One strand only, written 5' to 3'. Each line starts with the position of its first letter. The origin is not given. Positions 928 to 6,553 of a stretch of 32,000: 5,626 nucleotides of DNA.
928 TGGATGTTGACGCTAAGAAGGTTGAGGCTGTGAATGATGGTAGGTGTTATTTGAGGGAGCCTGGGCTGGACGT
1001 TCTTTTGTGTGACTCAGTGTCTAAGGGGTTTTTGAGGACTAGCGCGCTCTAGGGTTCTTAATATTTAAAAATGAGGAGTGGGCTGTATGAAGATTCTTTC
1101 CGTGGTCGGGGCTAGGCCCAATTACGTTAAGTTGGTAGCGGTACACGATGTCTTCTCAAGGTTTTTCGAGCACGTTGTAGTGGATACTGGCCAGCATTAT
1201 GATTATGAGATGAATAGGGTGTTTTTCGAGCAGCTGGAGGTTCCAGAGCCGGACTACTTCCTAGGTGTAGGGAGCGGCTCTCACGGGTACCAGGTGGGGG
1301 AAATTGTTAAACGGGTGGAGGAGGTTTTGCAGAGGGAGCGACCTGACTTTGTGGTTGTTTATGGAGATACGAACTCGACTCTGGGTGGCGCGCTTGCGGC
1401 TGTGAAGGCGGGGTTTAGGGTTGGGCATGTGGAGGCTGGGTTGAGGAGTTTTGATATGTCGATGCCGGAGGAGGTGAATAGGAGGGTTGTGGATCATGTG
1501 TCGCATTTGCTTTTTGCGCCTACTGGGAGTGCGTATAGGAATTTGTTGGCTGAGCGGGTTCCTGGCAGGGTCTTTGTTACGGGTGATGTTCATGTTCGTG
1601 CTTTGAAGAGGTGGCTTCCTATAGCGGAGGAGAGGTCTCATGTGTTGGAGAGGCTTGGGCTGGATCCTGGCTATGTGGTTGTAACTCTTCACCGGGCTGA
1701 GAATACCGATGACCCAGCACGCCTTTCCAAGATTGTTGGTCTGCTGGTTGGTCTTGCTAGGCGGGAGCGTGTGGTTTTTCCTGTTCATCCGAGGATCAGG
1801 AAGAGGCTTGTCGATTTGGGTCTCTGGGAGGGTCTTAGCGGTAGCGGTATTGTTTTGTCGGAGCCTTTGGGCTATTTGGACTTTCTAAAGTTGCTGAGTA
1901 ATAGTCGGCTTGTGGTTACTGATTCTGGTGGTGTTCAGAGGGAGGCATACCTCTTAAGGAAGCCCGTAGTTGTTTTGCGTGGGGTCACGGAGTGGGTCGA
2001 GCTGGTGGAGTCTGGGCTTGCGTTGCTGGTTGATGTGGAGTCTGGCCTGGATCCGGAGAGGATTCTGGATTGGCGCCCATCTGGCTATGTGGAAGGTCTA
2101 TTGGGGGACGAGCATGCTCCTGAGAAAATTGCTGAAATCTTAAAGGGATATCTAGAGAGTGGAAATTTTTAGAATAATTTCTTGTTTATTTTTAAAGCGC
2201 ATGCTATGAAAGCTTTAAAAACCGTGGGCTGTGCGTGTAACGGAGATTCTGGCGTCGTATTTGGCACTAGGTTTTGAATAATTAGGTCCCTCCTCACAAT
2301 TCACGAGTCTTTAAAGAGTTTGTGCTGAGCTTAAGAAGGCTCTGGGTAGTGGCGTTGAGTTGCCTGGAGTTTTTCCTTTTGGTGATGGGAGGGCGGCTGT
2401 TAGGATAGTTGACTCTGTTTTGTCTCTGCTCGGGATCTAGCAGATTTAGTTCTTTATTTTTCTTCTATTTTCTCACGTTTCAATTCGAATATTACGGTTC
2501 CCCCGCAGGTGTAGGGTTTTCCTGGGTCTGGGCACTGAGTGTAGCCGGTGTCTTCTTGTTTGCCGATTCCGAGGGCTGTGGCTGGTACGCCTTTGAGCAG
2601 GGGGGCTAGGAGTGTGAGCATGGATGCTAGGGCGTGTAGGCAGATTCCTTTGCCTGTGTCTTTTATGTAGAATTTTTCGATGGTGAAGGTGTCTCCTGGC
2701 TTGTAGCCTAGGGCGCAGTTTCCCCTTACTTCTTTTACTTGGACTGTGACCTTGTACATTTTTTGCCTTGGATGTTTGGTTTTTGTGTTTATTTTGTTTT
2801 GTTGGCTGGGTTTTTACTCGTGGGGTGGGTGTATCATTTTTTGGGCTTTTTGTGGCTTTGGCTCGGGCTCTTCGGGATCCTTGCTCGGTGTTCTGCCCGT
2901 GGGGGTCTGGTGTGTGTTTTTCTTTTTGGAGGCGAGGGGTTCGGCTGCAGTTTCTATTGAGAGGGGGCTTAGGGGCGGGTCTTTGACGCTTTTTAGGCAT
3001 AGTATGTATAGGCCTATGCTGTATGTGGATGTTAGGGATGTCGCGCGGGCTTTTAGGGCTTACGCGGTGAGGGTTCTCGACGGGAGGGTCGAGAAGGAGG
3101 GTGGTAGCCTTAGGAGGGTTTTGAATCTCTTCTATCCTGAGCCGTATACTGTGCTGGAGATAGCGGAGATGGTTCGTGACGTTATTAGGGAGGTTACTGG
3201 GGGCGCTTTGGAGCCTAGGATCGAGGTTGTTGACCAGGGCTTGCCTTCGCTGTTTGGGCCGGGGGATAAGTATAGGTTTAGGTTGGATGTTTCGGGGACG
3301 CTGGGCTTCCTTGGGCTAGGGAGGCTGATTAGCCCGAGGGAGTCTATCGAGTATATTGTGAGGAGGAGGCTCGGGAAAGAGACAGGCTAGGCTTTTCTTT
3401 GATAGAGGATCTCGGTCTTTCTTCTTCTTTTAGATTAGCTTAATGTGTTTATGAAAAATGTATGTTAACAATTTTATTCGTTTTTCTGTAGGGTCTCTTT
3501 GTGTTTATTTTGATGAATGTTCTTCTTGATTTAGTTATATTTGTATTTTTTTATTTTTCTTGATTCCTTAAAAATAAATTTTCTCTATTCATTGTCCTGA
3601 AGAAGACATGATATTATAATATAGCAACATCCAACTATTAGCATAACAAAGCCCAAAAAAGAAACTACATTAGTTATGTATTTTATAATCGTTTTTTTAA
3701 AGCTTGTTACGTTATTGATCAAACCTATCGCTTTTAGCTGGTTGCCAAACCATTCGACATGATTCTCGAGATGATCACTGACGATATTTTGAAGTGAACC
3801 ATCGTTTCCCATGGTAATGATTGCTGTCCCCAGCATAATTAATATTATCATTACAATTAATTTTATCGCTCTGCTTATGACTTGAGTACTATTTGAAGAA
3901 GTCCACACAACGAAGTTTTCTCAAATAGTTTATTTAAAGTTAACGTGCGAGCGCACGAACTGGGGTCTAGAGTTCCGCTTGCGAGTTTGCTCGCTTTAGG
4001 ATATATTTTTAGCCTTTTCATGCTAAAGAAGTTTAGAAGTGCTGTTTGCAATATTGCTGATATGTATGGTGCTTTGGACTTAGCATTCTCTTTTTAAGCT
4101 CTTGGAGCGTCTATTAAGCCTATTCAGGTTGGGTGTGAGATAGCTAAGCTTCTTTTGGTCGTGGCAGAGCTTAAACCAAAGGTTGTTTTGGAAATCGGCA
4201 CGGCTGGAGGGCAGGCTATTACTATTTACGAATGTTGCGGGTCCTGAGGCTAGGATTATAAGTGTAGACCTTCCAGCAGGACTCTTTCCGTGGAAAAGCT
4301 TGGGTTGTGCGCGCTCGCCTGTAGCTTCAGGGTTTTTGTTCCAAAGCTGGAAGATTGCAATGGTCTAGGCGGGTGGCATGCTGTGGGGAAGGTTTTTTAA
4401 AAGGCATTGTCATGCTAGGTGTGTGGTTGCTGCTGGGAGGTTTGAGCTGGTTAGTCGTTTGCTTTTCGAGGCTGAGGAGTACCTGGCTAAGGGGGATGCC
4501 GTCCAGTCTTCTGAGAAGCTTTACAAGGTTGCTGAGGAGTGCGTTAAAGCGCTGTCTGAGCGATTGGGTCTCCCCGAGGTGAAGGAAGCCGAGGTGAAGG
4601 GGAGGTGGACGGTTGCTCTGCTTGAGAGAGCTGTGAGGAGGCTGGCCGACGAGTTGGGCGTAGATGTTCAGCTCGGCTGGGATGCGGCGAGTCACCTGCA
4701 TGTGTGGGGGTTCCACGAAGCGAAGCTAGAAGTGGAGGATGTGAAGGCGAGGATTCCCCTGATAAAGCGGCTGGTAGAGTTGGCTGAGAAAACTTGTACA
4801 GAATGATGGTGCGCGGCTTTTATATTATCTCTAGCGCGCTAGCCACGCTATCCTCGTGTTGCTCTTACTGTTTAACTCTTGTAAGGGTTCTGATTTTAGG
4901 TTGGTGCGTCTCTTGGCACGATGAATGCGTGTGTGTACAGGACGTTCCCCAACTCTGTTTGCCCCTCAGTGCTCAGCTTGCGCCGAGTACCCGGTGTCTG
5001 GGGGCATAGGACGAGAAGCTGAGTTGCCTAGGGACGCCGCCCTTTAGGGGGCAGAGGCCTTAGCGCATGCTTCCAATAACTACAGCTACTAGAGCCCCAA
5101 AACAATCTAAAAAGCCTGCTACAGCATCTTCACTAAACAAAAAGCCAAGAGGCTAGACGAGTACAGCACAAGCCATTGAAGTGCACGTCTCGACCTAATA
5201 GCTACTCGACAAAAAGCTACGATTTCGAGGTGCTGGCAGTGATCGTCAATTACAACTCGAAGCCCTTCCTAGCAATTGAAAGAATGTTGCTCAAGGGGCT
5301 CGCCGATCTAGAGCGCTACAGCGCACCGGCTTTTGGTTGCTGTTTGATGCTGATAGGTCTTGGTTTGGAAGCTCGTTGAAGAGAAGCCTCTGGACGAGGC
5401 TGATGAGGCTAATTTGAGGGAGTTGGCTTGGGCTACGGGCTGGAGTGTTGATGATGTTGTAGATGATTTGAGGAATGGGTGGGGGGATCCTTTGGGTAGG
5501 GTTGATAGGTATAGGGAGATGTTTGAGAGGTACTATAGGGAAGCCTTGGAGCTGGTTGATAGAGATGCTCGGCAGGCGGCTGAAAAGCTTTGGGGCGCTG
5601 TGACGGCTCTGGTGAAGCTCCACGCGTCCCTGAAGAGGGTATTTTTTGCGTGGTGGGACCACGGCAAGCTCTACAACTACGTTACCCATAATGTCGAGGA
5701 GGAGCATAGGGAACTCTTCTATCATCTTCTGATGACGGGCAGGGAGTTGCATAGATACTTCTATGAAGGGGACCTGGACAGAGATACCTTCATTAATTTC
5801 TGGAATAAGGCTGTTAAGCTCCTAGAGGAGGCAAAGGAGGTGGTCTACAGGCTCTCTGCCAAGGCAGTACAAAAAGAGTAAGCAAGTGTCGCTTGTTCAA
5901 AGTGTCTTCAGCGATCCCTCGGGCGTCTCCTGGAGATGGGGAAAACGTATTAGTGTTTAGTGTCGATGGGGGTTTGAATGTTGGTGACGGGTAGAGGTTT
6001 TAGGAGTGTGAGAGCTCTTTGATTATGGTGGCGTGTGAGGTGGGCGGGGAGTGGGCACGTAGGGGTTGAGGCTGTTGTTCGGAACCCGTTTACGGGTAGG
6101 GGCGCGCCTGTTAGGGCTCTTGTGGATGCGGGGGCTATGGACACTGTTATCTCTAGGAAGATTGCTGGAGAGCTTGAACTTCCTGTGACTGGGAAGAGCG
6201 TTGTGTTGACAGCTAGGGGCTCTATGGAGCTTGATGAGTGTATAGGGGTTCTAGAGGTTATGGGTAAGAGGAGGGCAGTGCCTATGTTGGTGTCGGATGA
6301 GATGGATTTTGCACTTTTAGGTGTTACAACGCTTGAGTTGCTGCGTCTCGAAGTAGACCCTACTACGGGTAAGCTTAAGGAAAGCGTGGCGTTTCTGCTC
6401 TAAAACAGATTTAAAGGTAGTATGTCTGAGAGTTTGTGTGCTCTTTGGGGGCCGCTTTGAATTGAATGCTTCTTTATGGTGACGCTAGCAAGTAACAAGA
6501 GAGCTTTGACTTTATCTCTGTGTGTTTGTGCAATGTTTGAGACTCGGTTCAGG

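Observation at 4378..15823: Eight PaREP1-family paralogs plus one remnant packed into 11.5 kb, in three sequence subtypes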

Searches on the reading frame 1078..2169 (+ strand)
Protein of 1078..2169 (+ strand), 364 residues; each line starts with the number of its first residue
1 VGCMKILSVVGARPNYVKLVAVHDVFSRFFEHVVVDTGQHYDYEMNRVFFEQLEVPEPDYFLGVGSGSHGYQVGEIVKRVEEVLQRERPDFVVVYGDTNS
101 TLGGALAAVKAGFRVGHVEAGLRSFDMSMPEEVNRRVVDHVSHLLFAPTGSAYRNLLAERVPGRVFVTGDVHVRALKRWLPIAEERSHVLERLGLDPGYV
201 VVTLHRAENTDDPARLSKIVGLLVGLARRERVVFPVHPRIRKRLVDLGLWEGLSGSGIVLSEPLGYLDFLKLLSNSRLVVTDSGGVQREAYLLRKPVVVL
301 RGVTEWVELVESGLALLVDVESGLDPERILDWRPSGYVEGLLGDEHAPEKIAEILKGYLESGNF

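Call 82: list_cluster_members(proteins=[window:1078-2169:+, window:30638-31714:+, window:27852-28577:-, window:28581-28982:-, window:24295-25326:+])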
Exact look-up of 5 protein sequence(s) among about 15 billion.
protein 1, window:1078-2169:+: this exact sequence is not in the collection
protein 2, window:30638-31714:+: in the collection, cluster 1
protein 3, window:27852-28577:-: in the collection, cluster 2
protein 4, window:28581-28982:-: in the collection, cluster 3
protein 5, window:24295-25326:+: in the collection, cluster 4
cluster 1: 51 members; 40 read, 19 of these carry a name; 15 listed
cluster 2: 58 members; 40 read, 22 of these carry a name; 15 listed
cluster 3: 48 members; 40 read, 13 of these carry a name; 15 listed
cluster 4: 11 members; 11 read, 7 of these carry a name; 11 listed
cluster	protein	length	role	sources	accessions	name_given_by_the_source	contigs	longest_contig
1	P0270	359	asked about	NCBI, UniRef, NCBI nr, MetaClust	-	-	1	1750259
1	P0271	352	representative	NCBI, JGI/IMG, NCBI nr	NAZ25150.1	MAG: ornithine cyclodeaminase [Thermofilum sp.] | alanine dehydrogenase | ornithine cyclodeaminase [Thermofilum sp.]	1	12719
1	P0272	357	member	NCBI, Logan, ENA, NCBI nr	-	-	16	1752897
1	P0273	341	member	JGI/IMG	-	alanine dehydrogenase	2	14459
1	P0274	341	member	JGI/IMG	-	alanine dehydrogenase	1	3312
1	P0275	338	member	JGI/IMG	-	alanine dehydrogenase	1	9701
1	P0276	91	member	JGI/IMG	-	ornithine cyclodeaminase/alanine dehydrogenase-like protein (mu-crystallin family)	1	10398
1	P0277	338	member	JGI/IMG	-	alanine dehydrogenase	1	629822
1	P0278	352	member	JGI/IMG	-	alanine dehydrogenase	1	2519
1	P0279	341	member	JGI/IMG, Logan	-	alanine dehydrogenase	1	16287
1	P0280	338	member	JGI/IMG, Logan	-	alanine dehydrogenase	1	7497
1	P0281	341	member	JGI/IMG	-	alanine dehydrogenase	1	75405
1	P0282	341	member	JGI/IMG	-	alanine dehydrogenase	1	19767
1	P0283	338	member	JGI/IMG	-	alanine dehydrogenase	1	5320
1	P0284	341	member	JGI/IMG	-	alanine dehydrogenase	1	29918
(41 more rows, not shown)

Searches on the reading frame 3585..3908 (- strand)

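Call 8: search_protein_families(library=pfam, proteins=[window:3585-3908:-], max_evalue=0.01)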
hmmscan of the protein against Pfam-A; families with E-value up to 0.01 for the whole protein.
window:3585-3908:- (107 aa): 1 family
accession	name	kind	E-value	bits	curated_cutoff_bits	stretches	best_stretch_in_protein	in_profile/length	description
PF16504.10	SP24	-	0.0017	18.8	30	1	8-92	10-81/147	Putative virion membrane protein of plant and insect virus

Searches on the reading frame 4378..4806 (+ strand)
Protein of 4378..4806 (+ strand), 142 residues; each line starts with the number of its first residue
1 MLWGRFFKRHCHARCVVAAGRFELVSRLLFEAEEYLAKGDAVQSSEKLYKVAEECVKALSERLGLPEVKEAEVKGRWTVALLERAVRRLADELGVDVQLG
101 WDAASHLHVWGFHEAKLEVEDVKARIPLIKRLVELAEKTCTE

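Call 3: search_protein_families(library=pfam, proteins=[window:4378-4806:+], max_evalue=1)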
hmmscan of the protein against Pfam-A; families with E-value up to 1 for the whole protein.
window:4378-4806:+ (142 aa): 2 families
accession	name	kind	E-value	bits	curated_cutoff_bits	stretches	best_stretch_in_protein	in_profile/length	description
PF05942.16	PaREP1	-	9.9e-34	116.1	24.4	1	21-133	2-115/115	Archaeal PaREP1/PaREP8 family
PF02817.22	E3_binding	-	0.052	14.2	23.7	1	85-97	6-18/36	e3 binding domain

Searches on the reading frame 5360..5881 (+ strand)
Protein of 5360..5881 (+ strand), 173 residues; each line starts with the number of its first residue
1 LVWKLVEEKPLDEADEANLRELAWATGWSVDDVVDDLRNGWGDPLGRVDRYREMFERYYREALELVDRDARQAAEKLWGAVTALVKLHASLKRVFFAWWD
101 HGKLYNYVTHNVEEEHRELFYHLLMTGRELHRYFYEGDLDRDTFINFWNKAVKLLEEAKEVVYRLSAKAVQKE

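Call 3: search_protein_families(library=pfam, proteins=[window:5360-5881:+], max_evalue=1)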
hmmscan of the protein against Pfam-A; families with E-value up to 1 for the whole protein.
window:5360-5881:+ (173 aa): 2 families
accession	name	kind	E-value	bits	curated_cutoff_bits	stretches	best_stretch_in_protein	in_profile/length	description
PF05942.16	PaREP1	-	1.4e-16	60.9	24.4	1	51-152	2-112/115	Archaeal PaREP1/PaREP8 family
PF16119.10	DUF4835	-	0.096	12.3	25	1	47-91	182-226/276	Domain of unknown function (DUF4835)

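Call 71: search_protein_families(library=padloc, proteins=[window:5360-5878:+], max_evalue=0.01)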
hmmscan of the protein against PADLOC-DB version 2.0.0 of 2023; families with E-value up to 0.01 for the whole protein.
window:5360-5878:+ (173 aa): 1 family
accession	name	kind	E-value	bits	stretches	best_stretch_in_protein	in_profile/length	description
PDLC01507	Cas8b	-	0.006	13.5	1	59-152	313-395/559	CAS-I-B; effector_LS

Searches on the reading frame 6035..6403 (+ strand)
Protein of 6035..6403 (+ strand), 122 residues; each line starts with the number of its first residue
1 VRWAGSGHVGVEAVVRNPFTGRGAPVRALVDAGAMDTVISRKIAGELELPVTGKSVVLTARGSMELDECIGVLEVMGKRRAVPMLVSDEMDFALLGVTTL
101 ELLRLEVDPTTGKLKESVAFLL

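Call 7: search_protein_families(library=pfam, proteins=[window:6035-6403:+], max_evalue=0.01)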
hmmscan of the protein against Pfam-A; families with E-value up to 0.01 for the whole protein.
window:6035-6403:+ (122 aa): 2 families
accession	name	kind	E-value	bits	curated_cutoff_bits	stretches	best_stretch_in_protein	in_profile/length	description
PF13650.11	Asp_protease_2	-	3.1e-07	31.5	24.3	1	22-97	6-88/90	Aspartyl protease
PF13975.11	gag-asp_proteas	-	3.6e-07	31.1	28.2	1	23-100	7-90/92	gag-polyprotein putative aspartyl protease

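Call 71: search_protein_families(library=padloc, proteins=[window:6035-6400:+], max_evalue=0.01)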
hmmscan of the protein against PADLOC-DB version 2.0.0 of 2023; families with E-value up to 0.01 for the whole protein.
window:6035-6400:+ (122 aa): 0 families
